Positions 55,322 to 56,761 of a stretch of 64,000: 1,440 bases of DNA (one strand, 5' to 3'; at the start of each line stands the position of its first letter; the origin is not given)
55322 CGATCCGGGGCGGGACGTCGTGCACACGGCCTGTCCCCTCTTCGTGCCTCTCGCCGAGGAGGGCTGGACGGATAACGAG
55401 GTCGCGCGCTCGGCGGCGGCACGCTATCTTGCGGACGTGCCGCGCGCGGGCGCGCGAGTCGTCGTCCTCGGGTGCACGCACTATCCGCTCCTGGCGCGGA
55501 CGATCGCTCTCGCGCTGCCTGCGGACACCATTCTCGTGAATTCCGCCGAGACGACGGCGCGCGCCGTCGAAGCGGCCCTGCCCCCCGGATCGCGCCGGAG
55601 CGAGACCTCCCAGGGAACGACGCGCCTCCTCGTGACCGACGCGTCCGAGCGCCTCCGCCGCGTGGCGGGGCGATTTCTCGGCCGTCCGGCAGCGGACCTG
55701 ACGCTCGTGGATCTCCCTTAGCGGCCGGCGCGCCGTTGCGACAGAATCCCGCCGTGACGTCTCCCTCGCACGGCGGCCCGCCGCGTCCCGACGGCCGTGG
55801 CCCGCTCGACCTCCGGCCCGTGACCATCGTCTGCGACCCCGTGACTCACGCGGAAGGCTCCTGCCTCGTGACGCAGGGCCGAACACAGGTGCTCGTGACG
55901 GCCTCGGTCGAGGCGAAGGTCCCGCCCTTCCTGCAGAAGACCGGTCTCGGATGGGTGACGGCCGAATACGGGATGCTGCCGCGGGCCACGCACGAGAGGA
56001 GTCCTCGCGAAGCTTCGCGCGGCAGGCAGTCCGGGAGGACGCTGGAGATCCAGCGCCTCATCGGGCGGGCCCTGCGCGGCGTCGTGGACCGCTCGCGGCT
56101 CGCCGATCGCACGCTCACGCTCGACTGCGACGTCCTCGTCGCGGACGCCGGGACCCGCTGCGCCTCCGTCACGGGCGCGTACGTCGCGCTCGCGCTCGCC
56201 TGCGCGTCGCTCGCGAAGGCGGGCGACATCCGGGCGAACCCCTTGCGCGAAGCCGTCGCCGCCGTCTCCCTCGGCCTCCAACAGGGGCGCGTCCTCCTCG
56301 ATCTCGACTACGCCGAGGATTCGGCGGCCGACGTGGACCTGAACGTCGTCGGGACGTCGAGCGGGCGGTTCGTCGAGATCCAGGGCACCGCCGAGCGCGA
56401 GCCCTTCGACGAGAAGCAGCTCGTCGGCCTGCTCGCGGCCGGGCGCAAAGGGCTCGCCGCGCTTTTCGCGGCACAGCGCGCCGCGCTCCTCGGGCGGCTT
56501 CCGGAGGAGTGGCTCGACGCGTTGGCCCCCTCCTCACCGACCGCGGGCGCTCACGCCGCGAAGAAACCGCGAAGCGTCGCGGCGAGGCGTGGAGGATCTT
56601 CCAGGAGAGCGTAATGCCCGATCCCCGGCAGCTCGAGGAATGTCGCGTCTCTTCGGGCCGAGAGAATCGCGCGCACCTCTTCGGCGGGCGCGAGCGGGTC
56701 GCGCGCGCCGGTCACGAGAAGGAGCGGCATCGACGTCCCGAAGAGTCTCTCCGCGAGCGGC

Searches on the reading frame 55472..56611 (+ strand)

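Call 55: search_protein_families(library=pfam, proteins=[window:55472-56611:+], max_evalue=0.00001)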
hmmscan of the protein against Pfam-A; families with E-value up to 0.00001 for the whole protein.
window:55472-56611:+ (380 aa): 2 families
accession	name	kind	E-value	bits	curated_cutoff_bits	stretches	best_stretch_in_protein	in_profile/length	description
PF01138.27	RNase_PH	-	9.8e-24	84.7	25.5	1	114-243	2-127/130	3' exoribonuclease family, domain 1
PF03725.20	RNase_PH_C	-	4.4e-09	36.6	20.8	1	262-326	3-66/67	3' exoribonuclease family, domain 2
